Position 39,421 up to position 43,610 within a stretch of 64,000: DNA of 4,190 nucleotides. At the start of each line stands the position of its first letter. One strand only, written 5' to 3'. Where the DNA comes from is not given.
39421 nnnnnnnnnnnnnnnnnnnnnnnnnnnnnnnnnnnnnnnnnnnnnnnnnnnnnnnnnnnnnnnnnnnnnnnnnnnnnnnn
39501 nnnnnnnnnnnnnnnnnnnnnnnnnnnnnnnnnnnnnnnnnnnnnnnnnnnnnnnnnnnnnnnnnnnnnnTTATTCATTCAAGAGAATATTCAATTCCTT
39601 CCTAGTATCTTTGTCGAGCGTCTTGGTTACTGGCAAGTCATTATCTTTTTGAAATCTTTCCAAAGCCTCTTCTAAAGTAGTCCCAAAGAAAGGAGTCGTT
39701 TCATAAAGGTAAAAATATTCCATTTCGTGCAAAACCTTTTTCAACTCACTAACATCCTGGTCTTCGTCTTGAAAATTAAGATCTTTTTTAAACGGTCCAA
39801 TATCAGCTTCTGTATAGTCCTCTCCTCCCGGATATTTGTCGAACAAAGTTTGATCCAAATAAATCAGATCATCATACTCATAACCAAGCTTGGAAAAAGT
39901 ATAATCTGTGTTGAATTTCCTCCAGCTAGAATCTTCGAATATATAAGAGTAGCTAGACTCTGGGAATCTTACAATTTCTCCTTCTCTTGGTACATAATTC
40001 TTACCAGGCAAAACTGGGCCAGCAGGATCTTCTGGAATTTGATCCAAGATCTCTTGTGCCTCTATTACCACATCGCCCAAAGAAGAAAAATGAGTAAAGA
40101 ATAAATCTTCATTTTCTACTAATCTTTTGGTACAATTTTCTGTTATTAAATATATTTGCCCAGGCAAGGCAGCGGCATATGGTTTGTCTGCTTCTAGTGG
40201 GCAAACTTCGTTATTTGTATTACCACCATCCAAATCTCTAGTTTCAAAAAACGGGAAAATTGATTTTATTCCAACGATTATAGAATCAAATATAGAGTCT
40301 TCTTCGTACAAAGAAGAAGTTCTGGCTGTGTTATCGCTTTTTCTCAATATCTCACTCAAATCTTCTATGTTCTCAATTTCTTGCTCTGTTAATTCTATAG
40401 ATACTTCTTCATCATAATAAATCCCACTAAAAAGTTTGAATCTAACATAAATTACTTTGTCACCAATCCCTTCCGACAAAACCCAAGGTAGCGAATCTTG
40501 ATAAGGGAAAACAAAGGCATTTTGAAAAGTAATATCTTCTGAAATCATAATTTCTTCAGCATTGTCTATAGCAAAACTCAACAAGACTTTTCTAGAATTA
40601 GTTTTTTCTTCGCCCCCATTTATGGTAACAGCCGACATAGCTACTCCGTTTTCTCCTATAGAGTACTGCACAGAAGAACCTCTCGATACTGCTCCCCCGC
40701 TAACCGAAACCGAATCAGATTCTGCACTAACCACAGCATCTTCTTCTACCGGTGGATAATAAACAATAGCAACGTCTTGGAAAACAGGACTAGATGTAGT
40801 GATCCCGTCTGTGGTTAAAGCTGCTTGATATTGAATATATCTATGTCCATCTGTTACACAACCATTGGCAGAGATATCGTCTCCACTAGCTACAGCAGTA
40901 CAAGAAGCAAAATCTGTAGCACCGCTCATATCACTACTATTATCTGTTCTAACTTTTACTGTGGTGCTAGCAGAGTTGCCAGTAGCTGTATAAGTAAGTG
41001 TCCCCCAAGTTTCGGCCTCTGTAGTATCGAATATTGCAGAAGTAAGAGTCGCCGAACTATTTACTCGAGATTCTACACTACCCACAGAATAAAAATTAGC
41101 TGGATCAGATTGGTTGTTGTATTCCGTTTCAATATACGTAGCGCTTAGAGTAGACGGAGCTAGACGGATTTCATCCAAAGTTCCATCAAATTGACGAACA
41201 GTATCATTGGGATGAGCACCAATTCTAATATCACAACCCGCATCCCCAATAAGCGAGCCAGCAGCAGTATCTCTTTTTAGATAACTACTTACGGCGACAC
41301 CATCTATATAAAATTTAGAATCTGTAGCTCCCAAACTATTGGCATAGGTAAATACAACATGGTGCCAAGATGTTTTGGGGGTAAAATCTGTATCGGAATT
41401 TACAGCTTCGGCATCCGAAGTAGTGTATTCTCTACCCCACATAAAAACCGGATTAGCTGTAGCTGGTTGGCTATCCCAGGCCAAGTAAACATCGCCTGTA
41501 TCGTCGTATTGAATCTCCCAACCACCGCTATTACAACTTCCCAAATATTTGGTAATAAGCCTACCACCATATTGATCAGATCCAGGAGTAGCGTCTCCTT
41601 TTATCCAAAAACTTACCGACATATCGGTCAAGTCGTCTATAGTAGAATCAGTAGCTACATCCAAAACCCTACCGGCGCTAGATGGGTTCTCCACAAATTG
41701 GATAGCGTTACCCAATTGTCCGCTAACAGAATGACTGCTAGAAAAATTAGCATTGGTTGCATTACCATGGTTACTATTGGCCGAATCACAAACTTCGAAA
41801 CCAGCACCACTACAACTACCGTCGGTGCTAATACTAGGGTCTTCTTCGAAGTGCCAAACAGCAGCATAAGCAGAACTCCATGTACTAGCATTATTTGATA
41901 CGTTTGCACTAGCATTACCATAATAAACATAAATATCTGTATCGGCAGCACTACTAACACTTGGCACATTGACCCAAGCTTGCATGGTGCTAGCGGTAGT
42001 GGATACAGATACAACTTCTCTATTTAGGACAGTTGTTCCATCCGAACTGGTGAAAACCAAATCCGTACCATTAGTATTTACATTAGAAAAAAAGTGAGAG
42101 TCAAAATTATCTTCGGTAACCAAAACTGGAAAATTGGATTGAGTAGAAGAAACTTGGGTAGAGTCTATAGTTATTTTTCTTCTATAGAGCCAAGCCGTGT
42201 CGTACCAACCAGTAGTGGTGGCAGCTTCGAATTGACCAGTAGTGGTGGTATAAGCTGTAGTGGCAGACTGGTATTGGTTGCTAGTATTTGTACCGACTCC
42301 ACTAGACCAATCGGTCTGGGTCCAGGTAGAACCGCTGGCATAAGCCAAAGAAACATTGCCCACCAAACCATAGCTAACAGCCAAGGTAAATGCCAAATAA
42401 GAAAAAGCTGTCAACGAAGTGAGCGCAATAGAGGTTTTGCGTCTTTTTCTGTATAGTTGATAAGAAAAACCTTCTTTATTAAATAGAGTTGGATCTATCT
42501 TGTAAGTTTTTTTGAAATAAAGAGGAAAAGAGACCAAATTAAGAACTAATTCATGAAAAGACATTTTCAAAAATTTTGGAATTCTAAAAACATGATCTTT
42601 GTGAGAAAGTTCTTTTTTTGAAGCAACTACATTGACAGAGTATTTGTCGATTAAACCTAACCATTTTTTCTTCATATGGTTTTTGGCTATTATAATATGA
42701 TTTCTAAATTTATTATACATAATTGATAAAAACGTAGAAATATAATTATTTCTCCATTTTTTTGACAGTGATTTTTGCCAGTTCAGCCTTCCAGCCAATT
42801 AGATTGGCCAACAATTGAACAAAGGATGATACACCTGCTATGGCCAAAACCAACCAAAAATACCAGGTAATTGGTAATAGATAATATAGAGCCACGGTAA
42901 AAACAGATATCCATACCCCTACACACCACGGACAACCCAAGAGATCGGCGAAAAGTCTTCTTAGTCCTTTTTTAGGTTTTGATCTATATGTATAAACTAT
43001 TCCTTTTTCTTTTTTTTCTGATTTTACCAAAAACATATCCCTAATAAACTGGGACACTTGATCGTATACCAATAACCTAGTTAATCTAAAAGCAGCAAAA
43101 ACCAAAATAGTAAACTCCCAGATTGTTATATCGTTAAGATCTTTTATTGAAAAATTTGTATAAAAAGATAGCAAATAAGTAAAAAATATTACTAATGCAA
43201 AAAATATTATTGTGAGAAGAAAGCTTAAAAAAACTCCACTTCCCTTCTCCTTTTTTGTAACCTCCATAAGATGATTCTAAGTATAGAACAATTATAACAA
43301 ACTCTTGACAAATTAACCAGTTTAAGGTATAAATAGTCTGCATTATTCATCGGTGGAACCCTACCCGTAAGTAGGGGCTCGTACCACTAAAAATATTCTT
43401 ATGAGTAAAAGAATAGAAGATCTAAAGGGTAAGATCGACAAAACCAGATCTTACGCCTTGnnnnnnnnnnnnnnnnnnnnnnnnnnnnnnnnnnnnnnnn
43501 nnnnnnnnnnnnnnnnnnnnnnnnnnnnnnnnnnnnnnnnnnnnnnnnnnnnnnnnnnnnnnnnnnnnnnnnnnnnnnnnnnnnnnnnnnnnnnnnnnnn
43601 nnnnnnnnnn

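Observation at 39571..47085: Paralogous giant DUF2341-LamG-peptidoglycan-binding membrane proteins bracket an orphaned rplA and break the conserved rplK-rplA linkage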

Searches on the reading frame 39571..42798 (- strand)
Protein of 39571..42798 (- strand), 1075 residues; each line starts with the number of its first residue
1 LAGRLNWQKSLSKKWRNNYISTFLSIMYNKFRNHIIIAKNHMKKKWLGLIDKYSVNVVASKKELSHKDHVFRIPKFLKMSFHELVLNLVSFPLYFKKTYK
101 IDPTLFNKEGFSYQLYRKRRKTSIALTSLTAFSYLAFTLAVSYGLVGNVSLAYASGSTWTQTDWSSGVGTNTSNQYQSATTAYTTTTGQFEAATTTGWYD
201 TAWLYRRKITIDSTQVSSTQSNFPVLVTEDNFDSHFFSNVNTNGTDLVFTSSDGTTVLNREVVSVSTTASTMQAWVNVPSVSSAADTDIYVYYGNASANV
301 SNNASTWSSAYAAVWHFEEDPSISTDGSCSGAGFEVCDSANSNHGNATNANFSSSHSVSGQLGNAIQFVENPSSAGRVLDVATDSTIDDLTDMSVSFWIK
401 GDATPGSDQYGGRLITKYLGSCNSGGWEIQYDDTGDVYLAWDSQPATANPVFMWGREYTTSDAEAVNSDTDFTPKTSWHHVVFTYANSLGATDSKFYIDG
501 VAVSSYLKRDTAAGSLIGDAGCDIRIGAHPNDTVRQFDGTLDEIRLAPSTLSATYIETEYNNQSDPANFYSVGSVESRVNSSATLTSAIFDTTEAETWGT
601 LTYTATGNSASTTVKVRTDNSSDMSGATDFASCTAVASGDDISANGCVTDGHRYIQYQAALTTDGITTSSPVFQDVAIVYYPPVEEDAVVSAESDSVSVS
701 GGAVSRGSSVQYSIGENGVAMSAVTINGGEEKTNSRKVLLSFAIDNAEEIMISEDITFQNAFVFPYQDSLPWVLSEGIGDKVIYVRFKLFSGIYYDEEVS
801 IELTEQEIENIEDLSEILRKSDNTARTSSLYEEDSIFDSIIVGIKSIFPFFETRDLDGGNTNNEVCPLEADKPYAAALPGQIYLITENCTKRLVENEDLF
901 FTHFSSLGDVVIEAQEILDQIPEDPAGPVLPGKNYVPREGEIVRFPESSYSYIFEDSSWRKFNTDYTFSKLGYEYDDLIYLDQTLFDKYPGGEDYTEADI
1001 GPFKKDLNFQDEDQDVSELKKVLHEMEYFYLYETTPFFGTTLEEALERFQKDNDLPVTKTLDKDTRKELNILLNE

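Call 4: search_protein_families(library=pfam, proteins=[window:39571-42798:-], max_evalue=0.1)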
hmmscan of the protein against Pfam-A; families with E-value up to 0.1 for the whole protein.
window:39571-42798:- (1075 aa): 2 families
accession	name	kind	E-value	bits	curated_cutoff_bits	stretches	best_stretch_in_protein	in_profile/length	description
PF10102.14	DUF2341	-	3.8e-09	37.3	23.4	1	243-314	1-65/84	Domain of unknown function (DUF2341)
PF01471.23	PG_binding_1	-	1.9e-08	34.8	23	1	1013-1068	2-56/57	Putative peptidoglycan binding domain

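Call 58: search_protein_families(library=ncbifam, proteins=[window:39571-42675:-], max_evalue=0.01)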
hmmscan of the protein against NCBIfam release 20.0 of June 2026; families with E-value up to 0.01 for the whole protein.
window:39571-42675:- (1034 aa): 1 family
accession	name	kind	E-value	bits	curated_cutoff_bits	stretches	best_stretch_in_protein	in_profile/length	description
TIGR02869.1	spore_SleB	equivalog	0.0045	16.9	236.5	0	971-1030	12-70/201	spore cortex-lytic enzyme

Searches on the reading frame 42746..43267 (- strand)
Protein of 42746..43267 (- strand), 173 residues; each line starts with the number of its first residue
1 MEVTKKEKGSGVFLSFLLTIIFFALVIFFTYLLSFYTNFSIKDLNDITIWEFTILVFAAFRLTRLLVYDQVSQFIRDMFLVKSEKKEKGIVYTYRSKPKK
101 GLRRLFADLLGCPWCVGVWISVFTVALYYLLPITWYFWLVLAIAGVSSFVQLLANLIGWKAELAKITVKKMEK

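Call 4: search_protein_families(library=pfam, proteins=[window:42746-43267:-], max_evalue=0.1)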
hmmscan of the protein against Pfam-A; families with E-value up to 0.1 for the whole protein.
window:42746-43267:- (173 aa): 2 families
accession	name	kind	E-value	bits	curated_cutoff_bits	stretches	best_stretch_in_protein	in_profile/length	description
PF07098.16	DUF1360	-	6.4e-26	90.8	21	1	54-152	1-100/102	Protein of unknown function (DUF1360)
PF24002.1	DUF7318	-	0.07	13.6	27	0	14-91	26-98/128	Family of unknown function (DUF7318)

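Call 58: search_protein_families(library=ncbifam, proteins=[window:42746-43267:-], max_evalue=0.01)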
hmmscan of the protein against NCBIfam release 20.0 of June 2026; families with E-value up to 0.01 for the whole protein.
window:42746-43267:- (173 aa): 0 families

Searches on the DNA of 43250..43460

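Call 86: search_rna_families(source=window, start=43250, end=43460, threshold=evalue, max_evalue=10, show_alignments=2)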
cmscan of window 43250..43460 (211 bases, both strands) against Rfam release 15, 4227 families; matches with E-value up to 10: 4.
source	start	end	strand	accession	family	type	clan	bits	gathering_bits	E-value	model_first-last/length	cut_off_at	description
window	43256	43345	+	RF01594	snoR18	Gene; snRNA; snoRNA; CD-box;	-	21.6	55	1.7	1-90/90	no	small nucleolar RNA snoR18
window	43348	43415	+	RF03081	DUF805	Cis-reg;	CL00115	16.4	51.1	1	1-68/68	no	DUF805 RNA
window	43262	43363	-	RF02698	Avalong_thermometer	Cis-reg; thermoregulator;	-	15.4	154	1.3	1-131/131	no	Avalong 5' UTR thermometer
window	43250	43310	-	RF00490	S-element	Cis-reg;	-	14.7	47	5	1-67/67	no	S-element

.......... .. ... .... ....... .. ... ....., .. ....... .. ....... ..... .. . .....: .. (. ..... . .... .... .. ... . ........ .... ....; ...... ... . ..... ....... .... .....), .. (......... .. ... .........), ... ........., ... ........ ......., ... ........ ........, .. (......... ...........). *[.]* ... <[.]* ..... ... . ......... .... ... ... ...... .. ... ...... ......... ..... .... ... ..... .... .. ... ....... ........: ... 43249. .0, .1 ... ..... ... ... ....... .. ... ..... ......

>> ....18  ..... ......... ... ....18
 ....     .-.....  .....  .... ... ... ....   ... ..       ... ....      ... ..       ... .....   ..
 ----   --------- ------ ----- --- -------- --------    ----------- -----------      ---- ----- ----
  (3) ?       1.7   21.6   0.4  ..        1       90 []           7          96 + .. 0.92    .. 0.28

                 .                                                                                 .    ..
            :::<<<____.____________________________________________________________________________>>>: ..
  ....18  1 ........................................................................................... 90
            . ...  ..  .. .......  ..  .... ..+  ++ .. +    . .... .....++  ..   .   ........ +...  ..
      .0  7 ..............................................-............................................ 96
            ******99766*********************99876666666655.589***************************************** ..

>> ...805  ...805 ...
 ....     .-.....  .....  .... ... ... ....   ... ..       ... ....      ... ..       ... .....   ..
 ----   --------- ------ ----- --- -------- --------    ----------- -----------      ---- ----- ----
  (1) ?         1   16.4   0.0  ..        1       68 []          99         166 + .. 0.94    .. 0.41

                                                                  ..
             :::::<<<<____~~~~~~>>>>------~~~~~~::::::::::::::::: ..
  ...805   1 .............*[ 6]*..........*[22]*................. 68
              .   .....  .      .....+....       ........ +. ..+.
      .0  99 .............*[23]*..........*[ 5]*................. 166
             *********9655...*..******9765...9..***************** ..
